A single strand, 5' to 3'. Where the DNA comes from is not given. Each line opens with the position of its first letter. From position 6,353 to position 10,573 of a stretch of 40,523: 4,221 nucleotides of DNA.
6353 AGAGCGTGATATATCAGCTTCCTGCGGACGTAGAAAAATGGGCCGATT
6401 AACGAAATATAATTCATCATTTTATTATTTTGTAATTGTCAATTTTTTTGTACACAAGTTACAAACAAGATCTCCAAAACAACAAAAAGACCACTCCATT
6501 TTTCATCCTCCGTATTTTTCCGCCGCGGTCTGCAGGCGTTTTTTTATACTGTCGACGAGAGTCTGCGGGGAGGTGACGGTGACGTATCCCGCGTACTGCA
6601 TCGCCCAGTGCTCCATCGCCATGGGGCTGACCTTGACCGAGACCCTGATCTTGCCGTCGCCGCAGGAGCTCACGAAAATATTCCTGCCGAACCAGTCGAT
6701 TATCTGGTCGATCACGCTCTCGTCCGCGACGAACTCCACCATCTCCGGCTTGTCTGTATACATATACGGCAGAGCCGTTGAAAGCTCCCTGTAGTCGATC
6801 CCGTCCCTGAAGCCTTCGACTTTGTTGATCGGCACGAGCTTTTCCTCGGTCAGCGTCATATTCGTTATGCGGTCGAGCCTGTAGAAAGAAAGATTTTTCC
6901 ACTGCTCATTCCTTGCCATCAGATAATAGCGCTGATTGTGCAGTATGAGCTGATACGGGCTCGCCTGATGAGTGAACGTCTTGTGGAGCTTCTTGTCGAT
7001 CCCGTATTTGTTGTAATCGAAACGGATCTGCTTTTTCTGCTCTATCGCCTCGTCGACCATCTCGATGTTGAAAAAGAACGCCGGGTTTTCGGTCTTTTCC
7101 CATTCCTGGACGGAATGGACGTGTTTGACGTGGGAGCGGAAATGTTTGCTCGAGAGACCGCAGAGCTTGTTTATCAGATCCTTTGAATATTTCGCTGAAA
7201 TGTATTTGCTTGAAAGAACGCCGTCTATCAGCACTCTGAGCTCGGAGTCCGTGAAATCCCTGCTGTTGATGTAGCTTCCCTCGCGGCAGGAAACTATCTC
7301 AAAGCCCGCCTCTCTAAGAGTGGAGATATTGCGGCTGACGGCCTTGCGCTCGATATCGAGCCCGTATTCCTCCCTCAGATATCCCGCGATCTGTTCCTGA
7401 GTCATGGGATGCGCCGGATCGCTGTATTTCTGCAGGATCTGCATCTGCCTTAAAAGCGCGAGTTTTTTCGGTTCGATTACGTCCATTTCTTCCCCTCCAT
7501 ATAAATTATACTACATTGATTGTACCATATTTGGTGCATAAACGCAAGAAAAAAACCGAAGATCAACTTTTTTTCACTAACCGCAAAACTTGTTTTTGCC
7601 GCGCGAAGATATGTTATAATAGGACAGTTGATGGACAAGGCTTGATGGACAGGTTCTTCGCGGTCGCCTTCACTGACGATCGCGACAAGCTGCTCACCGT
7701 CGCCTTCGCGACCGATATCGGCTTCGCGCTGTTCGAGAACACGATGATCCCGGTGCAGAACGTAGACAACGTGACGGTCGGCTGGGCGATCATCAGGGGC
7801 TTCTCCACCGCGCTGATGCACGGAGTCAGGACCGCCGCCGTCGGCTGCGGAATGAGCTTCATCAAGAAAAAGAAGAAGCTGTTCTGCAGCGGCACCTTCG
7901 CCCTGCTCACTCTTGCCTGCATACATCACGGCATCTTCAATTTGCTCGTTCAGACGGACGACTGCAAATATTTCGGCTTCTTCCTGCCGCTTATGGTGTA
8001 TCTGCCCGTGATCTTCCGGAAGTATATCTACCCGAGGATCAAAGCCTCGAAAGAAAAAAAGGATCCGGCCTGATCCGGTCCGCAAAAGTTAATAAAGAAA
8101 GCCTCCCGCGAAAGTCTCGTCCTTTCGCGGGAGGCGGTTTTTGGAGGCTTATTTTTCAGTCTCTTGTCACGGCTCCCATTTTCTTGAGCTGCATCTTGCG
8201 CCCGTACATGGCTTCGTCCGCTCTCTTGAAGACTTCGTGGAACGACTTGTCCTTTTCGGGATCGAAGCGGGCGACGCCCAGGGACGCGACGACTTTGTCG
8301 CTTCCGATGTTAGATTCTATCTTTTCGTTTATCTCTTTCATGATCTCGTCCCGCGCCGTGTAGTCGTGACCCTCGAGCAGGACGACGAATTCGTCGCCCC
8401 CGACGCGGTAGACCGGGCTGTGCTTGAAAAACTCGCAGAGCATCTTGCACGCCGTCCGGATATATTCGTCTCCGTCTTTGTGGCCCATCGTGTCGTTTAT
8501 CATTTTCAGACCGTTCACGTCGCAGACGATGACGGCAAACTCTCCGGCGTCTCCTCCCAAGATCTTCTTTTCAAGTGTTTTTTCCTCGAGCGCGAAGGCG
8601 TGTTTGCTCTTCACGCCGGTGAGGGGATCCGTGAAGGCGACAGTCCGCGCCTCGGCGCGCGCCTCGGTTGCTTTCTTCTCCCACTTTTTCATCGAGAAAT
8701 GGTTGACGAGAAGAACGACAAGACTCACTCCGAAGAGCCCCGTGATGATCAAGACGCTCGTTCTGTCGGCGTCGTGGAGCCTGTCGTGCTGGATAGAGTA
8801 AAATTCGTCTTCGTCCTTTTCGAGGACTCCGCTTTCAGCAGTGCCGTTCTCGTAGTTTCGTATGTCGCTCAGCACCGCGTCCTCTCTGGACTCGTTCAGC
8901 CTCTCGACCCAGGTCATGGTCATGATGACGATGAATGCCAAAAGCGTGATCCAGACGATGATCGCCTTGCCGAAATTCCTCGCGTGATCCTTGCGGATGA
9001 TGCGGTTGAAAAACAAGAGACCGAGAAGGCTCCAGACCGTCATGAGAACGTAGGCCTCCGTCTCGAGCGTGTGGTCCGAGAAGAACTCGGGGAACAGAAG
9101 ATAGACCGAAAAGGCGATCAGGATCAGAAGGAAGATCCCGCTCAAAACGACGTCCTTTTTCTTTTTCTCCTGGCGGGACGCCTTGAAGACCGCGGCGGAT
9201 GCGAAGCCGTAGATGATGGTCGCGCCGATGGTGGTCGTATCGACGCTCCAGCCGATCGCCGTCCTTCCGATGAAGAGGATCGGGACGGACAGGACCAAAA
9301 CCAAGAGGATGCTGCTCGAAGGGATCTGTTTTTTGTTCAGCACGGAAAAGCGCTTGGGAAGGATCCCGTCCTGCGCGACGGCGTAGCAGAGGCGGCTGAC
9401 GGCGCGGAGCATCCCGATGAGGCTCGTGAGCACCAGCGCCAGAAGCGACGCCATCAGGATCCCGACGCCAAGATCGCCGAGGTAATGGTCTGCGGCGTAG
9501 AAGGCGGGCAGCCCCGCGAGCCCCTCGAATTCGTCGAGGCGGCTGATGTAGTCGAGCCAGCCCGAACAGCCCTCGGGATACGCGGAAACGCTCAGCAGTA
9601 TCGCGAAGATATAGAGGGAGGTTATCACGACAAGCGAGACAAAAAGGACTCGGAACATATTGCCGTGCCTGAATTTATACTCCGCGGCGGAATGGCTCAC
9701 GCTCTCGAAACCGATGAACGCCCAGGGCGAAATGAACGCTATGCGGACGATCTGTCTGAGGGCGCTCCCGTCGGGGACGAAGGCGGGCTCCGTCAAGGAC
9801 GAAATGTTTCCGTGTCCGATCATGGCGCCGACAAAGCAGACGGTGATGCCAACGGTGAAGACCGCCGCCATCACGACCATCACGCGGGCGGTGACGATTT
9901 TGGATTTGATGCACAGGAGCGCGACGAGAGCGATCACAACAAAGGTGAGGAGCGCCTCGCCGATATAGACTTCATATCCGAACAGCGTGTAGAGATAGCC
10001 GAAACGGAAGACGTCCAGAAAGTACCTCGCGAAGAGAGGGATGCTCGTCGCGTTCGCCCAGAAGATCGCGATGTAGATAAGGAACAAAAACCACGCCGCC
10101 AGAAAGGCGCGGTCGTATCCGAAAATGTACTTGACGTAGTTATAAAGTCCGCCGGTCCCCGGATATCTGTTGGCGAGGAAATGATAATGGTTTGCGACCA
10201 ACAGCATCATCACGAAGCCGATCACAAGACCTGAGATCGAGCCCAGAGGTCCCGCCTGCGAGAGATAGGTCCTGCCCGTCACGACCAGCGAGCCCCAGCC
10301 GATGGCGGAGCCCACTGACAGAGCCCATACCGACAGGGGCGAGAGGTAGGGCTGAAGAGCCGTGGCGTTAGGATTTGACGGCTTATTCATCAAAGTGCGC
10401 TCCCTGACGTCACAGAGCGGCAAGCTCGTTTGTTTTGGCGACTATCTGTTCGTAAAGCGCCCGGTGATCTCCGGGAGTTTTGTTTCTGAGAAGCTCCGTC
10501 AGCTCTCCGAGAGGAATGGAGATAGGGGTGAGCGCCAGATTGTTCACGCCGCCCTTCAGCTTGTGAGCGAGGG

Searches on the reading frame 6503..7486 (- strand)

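Call 8: search_protein_families(library=pfam, proteins=[window:6503-7486:-], max_evalue=0.001)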
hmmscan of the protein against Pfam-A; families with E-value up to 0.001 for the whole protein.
window:6503-7486:- (327 aa): 2 families
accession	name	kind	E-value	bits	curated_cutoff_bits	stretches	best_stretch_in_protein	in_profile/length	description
PF13280.12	WYL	-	3.1e-12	46.7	21.8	1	141-211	3-69/70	WYL domain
PF25583.1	WCX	-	2.8e-06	28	23.9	1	251-322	6-76/76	WCX domain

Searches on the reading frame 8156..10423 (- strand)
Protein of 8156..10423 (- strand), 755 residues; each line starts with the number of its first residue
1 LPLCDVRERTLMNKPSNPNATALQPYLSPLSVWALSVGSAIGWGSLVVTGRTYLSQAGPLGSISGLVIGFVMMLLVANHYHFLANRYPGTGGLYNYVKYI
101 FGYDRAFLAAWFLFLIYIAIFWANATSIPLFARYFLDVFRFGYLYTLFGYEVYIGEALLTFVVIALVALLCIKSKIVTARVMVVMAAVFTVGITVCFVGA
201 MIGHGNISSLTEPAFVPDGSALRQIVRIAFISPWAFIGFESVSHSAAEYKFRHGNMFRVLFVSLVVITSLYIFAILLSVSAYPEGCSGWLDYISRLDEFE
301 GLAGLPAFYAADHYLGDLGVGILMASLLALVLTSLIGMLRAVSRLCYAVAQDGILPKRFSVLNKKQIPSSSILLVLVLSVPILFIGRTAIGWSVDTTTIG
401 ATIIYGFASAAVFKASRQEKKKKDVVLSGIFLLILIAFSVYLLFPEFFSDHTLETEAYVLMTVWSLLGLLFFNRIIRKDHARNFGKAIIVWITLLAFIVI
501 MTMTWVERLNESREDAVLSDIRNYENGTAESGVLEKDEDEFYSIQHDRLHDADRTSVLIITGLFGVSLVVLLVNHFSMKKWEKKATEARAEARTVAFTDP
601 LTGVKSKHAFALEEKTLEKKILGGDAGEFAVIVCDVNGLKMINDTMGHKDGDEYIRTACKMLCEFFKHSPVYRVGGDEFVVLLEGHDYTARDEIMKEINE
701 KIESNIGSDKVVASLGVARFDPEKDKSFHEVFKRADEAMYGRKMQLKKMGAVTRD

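Call 8: search_protein_families(library=pfam, proteins=[window:8156-10423:-], max_evalue=0.001)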
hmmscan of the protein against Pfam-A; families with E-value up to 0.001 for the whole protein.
window:8156-10423:- (755 aa): 3 families
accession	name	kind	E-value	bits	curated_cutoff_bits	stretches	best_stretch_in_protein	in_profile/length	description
PF13520.12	AA_permease_2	-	1.1e-34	120.6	27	1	27-455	1-415/427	Amino acid permease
PF00990.26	GGDEF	-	5.4e-24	85.2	23.8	1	596-745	1-157/161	Diguanylate cyclase, GGDEF domain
PF00324.27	AA_permease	-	2.3e-19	69.9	24.6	1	35-462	5-446/470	Amino acid permease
